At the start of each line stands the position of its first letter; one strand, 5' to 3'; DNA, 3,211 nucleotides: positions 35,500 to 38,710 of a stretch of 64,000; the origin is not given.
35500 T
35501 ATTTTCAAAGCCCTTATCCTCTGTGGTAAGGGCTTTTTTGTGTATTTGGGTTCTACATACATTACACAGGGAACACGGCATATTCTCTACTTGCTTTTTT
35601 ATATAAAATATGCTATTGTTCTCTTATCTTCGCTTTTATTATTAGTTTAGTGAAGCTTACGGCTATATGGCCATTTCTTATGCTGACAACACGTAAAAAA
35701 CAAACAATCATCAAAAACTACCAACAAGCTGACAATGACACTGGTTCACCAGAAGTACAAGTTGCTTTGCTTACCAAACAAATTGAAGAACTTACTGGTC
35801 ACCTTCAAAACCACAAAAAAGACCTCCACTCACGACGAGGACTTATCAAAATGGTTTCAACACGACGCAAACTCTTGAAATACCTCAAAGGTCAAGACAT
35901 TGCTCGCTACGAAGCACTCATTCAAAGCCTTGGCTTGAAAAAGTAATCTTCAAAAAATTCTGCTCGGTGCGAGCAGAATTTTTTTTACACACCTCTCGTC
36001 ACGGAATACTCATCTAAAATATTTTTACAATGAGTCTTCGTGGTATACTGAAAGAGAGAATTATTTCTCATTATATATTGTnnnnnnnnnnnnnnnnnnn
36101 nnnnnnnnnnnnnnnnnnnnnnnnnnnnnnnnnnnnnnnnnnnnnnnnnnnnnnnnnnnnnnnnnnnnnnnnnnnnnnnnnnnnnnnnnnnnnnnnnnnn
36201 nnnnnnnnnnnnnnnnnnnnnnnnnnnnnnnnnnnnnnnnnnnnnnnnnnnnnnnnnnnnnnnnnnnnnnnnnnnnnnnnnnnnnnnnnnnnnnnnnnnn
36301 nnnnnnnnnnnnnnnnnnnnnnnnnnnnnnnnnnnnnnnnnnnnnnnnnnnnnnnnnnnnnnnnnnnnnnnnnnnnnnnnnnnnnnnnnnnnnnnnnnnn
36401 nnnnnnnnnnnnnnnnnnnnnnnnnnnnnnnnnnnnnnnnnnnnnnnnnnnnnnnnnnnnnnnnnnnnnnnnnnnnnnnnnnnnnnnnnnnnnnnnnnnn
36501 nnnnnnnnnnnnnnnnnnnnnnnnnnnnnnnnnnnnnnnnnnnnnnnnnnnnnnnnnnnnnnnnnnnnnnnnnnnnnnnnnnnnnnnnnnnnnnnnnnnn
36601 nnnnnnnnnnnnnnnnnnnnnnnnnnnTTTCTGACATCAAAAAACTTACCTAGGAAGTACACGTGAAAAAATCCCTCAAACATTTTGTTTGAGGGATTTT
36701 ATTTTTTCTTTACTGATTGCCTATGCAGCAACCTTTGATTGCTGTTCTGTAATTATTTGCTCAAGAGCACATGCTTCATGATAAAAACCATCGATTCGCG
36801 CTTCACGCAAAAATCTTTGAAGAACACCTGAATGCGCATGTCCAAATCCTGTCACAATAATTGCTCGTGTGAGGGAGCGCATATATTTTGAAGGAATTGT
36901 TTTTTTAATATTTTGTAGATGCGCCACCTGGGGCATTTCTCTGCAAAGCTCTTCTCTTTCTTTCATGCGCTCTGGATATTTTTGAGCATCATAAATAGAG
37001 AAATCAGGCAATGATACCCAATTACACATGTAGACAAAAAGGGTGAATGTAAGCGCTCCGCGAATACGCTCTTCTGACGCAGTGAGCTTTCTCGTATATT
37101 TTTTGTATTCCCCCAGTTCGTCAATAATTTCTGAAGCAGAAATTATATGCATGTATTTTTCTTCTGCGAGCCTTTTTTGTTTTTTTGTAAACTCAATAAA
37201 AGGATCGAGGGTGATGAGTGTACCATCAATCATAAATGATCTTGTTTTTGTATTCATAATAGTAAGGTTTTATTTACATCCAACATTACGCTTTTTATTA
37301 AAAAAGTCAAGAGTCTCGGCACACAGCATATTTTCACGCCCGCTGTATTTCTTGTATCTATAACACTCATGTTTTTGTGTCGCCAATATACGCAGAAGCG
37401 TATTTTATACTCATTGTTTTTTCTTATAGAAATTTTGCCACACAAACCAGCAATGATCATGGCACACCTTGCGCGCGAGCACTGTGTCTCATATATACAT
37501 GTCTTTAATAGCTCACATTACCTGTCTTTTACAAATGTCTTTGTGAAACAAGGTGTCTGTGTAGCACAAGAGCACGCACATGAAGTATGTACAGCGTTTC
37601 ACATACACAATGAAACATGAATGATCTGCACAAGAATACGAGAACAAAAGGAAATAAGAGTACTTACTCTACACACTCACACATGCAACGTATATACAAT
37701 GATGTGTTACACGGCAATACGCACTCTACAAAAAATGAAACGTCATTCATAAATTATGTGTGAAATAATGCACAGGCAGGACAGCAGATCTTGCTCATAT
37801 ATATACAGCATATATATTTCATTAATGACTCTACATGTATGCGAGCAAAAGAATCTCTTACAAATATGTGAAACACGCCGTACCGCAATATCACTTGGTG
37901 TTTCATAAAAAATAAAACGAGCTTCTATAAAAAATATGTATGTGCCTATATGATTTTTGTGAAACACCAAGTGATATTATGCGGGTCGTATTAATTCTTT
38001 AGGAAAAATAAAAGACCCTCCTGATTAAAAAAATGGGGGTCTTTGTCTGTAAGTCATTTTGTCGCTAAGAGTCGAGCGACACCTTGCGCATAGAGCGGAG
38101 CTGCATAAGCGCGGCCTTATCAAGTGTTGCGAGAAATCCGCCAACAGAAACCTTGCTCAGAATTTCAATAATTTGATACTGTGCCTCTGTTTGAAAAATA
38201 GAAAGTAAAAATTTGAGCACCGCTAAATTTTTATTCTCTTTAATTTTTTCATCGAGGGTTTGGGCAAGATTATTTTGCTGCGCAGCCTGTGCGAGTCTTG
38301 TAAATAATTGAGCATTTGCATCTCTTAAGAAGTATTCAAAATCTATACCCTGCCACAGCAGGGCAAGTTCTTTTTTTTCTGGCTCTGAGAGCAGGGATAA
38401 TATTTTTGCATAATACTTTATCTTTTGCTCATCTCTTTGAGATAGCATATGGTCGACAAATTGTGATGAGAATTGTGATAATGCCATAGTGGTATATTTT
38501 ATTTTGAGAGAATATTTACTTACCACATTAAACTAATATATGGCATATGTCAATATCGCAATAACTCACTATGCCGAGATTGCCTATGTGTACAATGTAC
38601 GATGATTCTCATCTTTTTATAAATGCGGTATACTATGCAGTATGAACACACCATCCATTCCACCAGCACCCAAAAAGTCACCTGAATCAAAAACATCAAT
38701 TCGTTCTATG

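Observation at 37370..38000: Second non-coding island using the same motif vocabulary, plus a 24-bp inverted repeat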

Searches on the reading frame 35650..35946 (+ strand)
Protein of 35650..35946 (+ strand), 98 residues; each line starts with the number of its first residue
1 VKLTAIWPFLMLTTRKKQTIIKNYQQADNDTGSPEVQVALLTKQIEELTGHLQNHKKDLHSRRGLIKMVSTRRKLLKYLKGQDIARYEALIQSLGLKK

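Call 10: search_protein_families(library=pfam, proteins=[window:35650-35946:+], max_evalue=0.01)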
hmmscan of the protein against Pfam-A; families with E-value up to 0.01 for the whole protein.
window:35650-35946:+ (98 aa): 1 family
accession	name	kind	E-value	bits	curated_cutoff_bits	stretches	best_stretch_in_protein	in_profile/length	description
PF00312.27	Ribosomal_S15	-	6.5e-36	122.8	31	1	17-97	1-81/81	Ribosomal protein S15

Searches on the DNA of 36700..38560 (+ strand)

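Call 18: search_rna_families(source=window, start=37200, end=38100, threshold=evalue, max_evalue=10)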
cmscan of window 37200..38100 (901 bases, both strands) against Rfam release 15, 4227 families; matches with E-value up to 10: 27.
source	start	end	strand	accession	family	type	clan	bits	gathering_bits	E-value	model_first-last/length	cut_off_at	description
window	37880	37987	+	RF03940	MIR9563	Gene; miRNA;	-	38.6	90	1e-05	1-127/127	no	MIR9563 microRNA precursor family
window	37884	37981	+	RF04128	MIR8562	Gene; miRNA;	-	34.2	211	0.00027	1-242/242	no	MIR8562 microRNA precursor family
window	37885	37980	-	RF01026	MIR828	Gene; miRNA;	-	33.9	69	0.00019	1-115/115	no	MIR828 microRNA precursor family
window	37889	37976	+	RF04205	MIR2606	Gene; miRNA;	-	30.7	139.7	0.021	29-137/165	no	MIR2606 microRNA precursor family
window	37887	37978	-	RF03966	mir-76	Gene; miRNA;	-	30.6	75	0.0003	1-80/80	no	mir-76 microRNA precursor family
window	37885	37980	-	RF03940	MIR9563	Gene; miRNA;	-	30.3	90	0.0014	1-127/127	no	MIR9563 microRNA precursor family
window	37881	37984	-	RF04230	mir-9261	Gene; miRNA;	-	25.9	86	0.0097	1-92/92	no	mir-9261 microRNA precursor family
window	37887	37980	+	RF04230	mir-9261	Gene; miRNA;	-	24.9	86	0.019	1-92/92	no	mir-9261 microRNA precursor family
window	37883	37984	+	RF04199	MIR6027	Gene; miRNA;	-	24.3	95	0.012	1-159/159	no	MIR6027 microRNA precursor family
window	37898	37967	-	RF01597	snoR22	Gene; snRNA; snoRNA; CD-box;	-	23.9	50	1.3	1-83/83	no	small nucleolar RNA snoR22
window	37888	37977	+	RF04262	MIR1319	Gene; miRNA;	-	23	116.6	0.15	1-119/119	no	MIR1319 microRNA precursor family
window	37881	37986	+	RF00901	MIR845_1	Gene; miRNA;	-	22.5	81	0.045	1-81/81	no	MIR845_1 microRNA precursor family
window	37889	37976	-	RF04176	mir-3149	Gene; miRNA;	-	22.1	100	0.2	1-83/83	no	mir-3149 microRNA precursor family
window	37884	37981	-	RF04108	mir-2513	Gene; miRNA;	-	22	89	0.17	1-120/120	no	mir-2513 microRNA precursor family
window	37884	37981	+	RF04276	MIR4371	Gene; miRNA;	CL00144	21.9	110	0.038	32-125/158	no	MIR4371 microRNA precursor family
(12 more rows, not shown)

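Call 80: search_dna_similar(query=window:36700-38560:+, collection=plasmids, mode=distant, max_rows=8)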
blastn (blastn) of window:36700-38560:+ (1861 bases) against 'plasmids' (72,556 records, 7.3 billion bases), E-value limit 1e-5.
No match.

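Call 81: search_dna_similar(query=window:36700-38560:+, collection=phages, mode=distant, max_rows=8)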
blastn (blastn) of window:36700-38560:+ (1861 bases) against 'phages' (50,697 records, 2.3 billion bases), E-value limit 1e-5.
No match.

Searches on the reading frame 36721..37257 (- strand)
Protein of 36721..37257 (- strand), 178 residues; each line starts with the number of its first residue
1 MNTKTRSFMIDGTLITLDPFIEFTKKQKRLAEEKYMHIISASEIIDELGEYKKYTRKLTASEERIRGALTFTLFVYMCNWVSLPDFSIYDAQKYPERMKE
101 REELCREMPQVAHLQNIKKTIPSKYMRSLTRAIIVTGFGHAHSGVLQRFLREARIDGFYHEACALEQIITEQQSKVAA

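Call 10: search_protein_families(library=pfam, proteins=[window:36721-37257:-], max_evalue=0.01)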
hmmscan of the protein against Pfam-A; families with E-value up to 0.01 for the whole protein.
window:36721-37257:- (178 aa): 0 families

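Call 14: find_encoding_contigs(protein=window:36721-37257:-, flank=5000, max_places=10)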
Protein window:36721-37257:- (178 aa): 1 contig read that carries it; 1 place shown.
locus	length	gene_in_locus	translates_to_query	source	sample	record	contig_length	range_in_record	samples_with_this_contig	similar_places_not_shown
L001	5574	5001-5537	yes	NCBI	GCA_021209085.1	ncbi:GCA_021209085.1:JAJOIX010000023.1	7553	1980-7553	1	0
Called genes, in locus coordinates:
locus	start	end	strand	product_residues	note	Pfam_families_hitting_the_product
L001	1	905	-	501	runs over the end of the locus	PF05362:Lon_C (weak), PF13541:ChlI, PF00493:MCM, PF01078:Mg_chelatase, PF07728:AAA_5, PF13335:Mg_chelatase_C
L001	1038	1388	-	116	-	PF01258:zf-dskA_traR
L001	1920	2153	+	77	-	-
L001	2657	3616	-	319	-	-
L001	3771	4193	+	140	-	-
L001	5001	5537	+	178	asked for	-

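Call 17: find_related_loci(query=window:36721-37257:-, collection=genome_contigs, flank=6000)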
Query window:36721-37257:- (178 aa) in genome_contigs; peptide patterns used: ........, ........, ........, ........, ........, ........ (x = any residue, [..] = any of these).
52 stretches matched a pattern, but none encodes a relative of the query by tblastn (E <= 1e-3).

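Call 35: find_homologous_proteins(query=window:36721-37257:-, max_evalue=0.001)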
Query window:36721-37257:- (178 aa): 1 proteins with E <= 0.001 among 34 candidates.
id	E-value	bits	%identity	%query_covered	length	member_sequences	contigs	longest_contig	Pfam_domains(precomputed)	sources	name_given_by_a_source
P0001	2.0e-107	374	100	96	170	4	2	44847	-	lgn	-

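Call 49: search_protein_families(library=phrogs, proteins=[window:36721-37257:-], max_evalue=0.01)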
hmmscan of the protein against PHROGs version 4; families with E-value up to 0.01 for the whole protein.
window:36721-37257:- (178 aa): 1 family
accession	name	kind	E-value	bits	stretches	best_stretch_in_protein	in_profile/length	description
phrog_37081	-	unknown function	0.0087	16.9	0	85-98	5-18/35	-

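Call 61: find_encoding_contigs(protein=P0001, flank=3000, max_places=10)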
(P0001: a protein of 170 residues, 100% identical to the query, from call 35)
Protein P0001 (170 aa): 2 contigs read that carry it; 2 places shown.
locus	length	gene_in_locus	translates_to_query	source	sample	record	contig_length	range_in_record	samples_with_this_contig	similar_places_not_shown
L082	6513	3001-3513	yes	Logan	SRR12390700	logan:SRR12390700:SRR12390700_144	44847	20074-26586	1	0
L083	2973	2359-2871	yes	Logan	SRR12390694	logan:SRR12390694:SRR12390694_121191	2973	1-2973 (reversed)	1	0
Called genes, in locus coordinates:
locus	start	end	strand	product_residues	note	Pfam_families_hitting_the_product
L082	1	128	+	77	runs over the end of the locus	-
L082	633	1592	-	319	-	-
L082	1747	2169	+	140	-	-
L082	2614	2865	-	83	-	-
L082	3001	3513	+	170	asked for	-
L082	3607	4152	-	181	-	PF01936:NYN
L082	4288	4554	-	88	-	PF00312:Ribosomal_S15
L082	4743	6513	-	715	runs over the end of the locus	PF25059:FN3_DSCAM-DSCAML_C (faint)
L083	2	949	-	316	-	?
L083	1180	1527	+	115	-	-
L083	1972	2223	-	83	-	-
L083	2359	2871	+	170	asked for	-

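Call 70: predict_structure(protein=window:36721-37257:-)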
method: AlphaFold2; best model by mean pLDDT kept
length: 178 residues; sequences in the alignment: 1
mean_pLDDT: 40.3   pTM: 0.30
mean pLDDT of the five models: 40.3, 38.8, 38.5, 37.6, 37.4
residues with pLDDT >= 90: 0; 70-90: 0; 50-70: 8; < 50: 170
segments of 3 or more residues with pLDDT < 50: 1-24, 29-95, 104-165, 167-178
pLDDT, mean of each block of 10 residues (from residue 1): 35 34 46 39 36 38 43 41 35 46 47 35 38 36 45 44 48 41
secondary structure, 60 per line:
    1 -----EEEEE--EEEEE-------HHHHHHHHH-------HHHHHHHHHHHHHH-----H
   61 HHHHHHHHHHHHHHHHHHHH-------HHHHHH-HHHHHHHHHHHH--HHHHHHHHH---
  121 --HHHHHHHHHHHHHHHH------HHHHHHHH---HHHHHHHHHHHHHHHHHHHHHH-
elements in order: E6-10 E13-17 H25-33 H41-54 H60-80 H88-93 H95-106 H109-117 H123-138 H145-152 H156-177

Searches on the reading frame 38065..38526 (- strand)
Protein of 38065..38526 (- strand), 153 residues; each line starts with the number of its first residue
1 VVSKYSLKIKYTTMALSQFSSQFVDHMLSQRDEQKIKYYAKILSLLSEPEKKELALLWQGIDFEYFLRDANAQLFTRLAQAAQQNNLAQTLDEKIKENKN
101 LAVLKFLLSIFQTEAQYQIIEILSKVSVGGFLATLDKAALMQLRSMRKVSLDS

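Call 10: search_protein_families(library=pfam, proteins=[window:38065-38526:-], max_evalue=0.01)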
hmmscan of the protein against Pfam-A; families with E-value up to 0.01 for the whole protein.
window:38065-38526:- (153 aa): 0 families

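Call 15: find_encoding_contigs(protein=window:38065-38526:-, flank=5000, max_places=10)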
Protein window:38065-38526:- (153 aa): no gene with exactly this product is on record in the collection.

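Call 49: search_protein_families(library=phrogs, proteins=[window:38065-38526:-], max_evalue=0.01)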
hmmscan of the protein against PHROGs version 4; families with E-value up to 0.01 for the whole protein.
window:38065-38526:- (153 aa): 0 families

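Call 82: search_protein_representatives(protein=window:38065-38487:-)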
Query: 140 residues. Proteins with E-value up to 0.001 (for the whole library): 4; up to 1e-10: 3; up to 1e-30: 1. The best 4 are listed.
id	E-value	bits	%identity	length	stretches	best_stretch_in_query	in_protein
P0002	8.3e-57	206.9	97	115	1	35-140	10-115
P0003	7.6e-14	68.3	34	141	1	5-137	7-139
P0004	2.4e-12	63.5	35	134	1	11-135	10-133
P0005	1.7e-05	41.4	30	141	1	11-138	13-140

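Call 83: find_encoding_contigs(protein=P0003, flank=5000, max_places=5)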
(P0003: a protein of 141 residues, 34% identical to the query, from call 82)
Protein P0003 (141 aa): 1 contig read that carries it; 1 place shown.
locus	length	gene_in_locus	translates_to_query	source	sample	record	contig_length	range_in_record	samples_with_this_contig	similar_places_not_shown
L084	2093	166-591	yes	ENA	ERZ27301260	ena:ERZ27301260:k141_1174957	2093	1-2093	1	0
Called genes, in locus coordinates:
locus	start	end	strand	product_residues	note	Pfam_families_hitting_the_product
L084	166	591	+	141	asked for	-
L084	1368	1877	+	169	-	-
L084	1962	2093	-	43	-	?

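Call 86: find_encoding_contigs(protein=P0004, flank=5000, max_places=5)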
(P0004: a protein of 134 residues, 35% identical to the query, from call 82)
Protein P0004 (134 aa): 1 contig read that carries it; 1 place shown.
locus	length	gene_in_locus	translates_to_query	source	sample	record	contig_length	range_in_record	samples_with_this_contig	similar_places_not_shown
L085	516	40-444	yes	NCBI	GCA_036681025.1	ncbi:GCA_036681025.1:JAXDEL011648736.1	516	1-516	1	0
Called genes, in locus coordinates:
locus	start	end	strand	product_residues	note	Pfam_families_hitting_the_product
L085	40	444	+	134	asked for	-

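Call 87: find_encoding_contigs(protein=P0005, flank=5000, max_places=5)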
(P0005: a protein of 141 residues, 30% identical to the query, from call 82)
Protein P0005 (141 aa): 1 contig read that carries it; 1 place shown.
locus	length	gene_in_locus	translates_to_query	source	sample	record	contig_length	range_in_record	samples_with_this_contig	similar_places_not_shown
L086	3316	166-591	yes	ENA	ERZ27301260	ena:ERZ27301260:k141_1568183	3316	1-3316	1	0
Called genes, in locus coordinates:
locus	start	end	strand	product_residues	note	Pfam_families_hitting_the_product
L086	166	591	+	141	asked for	-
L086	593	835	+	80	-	-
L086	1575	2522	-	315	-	PF13384:HTH_23 (faint), PF13936:HTH_38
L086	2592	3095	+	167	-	-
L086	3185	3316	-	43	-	?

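Call 93: search_solved_structures(query=A2, max_evalue=10)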
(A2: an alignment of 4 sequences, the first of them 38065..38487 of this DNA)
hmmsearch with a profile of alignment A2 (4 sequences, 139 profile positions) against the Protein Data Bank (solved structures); distinct sequences matched with E-value up to 10: 1.
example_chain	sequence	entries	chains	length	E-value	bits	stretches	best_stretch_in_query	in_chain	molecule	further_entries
1sny_A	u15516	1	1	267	0.86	13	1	64-100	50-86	sniffer CG10964-PA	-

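Call 94: search_protein_families(library=pfam, alignment_id=A2, max_evalue=1)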
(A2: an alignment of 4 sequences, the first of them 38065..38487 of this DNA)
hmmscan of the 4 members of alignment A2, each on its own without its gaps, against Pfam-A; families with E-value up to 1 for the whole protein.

A. member 1, window:38065-38487:- (140 aa): 3 families
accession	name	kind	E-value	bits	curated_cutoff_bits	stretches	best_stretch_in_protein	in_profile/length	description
PF22506.2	Cj1289-like_C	-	0.069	13.7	27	1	61-123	17-78/91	Cj1289-like, C-terminal domain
PF19360.4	TadB_TadC_N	-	0.069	13.4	27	1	51-118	64-132/143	TadB/TadC N-terminal domain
PF07259.17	ProSAAS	-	0.12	12.9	23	1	16-86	75-143/269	ProSAAS precursor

B. families by the number of members that match (of 4 scanned): 13 families
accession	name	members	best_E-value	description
PF22052.2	DUF6937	1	0.0052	Domain of unknown function (DUF6937)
PF19976.4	GAAD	1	0.016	GTPase-associated adaptor domain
PF17958.7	EF-hand_13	1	0.025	EF-hand domain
PF22506.2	Cj1289-like_C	1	0.069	Cj1289-like, C-terminal domain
PF19360.4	TadB_TadC_N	1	0.069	TadB/TadC N-terminal domain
PF00637.26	Clathrin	1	0.071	Region in Clathrin and VPS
PF09032.16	Siah-Interact_N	1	0.076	Siah interacting protein, N terminal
PF03448.22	MgtE_N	1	0.085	MgtE intracellular N domain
PF15636.11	Tox-GHH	1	0.086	GHH signature containing HNH/Endo VII superfamily nuclease toxin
PF07259.17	ProSAAS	1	0.12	ProSAAS precursor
PF11125.13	Phage_MS2_lysis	1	0.14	Bacteriophage MS2, lysis protein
PF09376.16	NurA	1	0.22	NurA domain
PF09444.15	MRC1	1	0.43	MRC1-like domain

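Call 95: find_related_loci(query=A2, collection=metagenome_contigs, flank=4000)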
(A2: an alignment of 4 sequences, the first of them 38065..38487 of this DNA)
Query A2 (140 aa) in metagenome_contigs; peptide patterns used: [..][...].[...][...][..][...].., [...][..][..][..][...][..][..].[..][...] (x = any residue, [..] = any of these).
600 stretches matched a pattern, but none encodes a relative of the query by tblastn (E <= 1e-3).

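Call 99: predict_structure(alignment_id=A2)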
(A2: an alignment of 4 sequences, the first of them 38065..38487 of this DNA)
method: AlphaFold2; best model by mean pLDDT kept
length: 140 residues; sequences in the alignment: 4
mean_pLDDT: 83.5   pTM: 0.74
mean pLDDT of the five models: 83.5, 80.3, 78.4, 75.3, 68.4
residues with pLDDT >= 90: 21; 70-90: 108; 50-70: 4; < 50: 7
segments of 3 or more residues with pLDDT < 50: 1-5
pLDDT, mean of each block of 10 residues (from residue 1): 56 80 89 90 82 84 88 85 85 90 89 86 89 77
secondary structure, 60 per line:
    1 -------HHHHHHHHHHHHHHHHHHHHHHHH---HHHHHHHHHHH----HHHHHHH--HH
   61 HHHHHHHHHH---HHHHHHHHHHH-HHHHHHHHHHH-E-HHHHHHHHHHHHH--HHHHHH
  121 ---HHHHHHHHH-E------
elements in order: H8-31 H35-45 H50-56 H59-70 H74-84 H86-96 H100-112 H115-120 H124-132

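Call 101: fold_search(model_id=the predicted structure, library=pdb)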
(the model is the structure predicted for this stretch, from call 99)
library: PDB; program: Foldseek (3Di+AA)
matches with E <= 10: 56; with E <= 0.001: 0
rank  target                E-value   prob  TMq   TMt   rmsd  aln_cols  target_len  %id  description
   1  6ch2_D                9.1e-01  0.11  0.21  0.20  17.8       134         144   13  Crystal structure of the cytoplasmic domain of FlhA and FliT-FliD complex (released 2018-05-16)
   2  9dbu                  1.1e+00  0.10  0.19  0.23  11.6       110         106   17  Apo Structure of Computationally Designed Homotetramer PW1 (released 2025-08-27)
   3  6ch2_E                1.8e+00  0.07  0.20  0.19  17.9       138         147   14  Crystal structure of the cytoplasmic domain of FlhA and FliT-FliD complex (released 2018-05-16)
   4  9dbv                  3.2e+00  0.06  0.19  0.22  12.0       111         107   18  Cu-Bound Structure of Computationally Designed Homotetramer PW1 (released 2025-08-27)
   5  8v8i_B                3.2e+00  0.04  0.20  0.14  20.9       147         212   12  PI3Ka H1047R co-crystal structure with inhibitor in cryptic pocket (compound 5). (released 2024-03-20)
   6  8tdu_B                3.2e+00  0.04  0.21  0.14  22.8       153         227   14  STX-478, a Mutant-Selective, Allosteric Inhibitor bound to PI3Kalpha (released 2023-09-06)
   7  6ixv_A                3.2e+00  0.02  0.15  0.10  25.8       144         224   15  Crystal structure of SH3BP5-Rab11a (released 2019-03-20)
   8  3hhm_B                3.4e+00  0.03  0.18  0.12  22.4       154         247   12  Crystal structure of p110alpha H1047R mutant in complex with niSH2 of p85alpha and the drug wortmannin (released 2009-09-29)
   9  4yga_G                3.6e+00  0.04  0.19  0.10   8.8       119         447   13  CDPK1, from Toxoplasma gondii, bound to inhibitory VHH-1B7 (released 2015-08-26)
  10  8s05_B                3.8e+00  0.07  0.19  0.09  11.8        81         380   14  ArnAB complex an archaeal ortholog of the Sec23/24 core motif (released 2025-10-29)
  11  8s05_A                3.8e+00  0.06  0.19  0.09  11.8        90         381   14  ArnAB complex an archaeal ortholog of the Sec23/24 core motif (released 2025-10-29)
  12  2lfd_MODEL_1_A        3.8e+00  0.06  0.20  0.23  13.5       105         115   14  Solution NMR structure of Diiron protein in presence of 2 eq Zn2+, Northeast Structural Genomics Consortium Ta (released 2011-08-24)
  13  9div_C                4.2e+00  0.08  0.31  0.31  13.3       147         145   18  The crystal structure of de novo designed ChuA binding protein C8 (released 2025-05-21)
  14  5chs_B                4.2e+00  0.08  0.28  0.16   6.8       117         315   16  N-terminal domain of the vesicular stomatitis virus L protein (released 2015-07-22)
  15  8xsr_B                4.2e+00  0.02  0.15  0.05  16.3       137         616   12  Cryo-EM structure of MsRv1273c/72c from Mycobacterium smegmatis in the ATP|ADP-bound IFasym-2 state (released 2025-05-14)
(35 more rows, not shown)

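Call 109: find_homologous_proteins(query=A2, max_evalue=0.001)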
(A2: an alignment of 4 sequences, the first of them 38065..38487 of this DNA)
Query A2 (4 sequences) (140 aa, profile of the alignment): 5 proteins with E <= 0.001 among 4431 candidates.
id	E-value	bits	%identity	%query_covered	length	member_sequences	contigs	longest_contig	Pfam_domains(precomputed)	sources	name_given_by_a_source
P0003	8.4e-59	216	34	99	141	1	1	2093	-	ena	-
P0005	3.8e-55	204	32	89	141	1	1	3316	-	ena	-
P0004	4.6e-54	200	38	76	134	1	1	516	-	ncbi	-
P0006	1.5e-47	179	36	96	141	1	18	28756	-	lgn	-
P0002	6.2e-40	155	99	74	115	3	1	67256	-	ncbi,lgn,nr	ncbi:MAG: hypothetical protein LRY46_03385 [Candidatus Pacebacteria bacterium]|nr:hypothetical prote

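Call 110: find_encoding_contigs(protein=P0006, flank=6000, max_places=6)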
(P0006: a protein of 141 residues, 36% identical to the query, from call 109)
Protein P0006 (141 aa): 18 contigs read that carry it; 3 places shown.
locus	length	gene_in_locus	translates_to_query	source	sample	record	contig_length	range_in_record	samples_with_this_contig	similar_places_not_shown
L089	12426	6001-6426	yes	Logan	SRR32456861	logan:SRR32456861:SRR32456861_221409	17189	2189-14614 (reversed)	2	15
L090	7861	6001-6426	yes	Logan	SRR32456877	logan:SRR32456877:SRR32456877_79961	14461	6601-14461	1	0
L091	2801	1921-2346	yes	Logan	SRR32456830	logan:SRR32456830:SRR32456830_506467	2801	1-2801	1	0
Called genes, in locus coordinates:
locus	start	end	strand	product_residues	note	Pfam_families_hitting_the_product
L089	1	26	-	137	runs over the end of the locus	-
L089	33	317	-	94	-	PF01329:Pterin_4a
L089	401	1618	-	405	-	PF02073:Peptidase_M29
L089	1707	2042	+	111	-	-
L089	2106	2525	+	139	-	PF01205:Impact_N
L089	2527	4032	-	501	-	PF13541:ChlI, PF00158:Sigma54_activat (faint), PF00493:MCM, PF01078:Mg_chelatase, PF07728:AAA_5, PF13335:Mg_chelatase_C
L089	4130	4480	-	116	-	PF01258:zf-dskA_traR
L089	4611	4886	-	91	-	-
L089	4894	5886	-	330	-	-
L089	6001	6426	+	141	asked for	-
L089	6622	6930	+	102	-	-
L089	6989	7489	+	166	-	-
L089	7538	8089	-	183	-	PF01936:NYN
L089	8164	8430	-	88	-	PF00312:Ribosomal_S15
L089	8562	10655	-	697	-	PF00041:fn3 (faint), PF25059:FN3_DSCAM-DSCAML_C (faint)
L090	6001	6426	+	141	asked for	-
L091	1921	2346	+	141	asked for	-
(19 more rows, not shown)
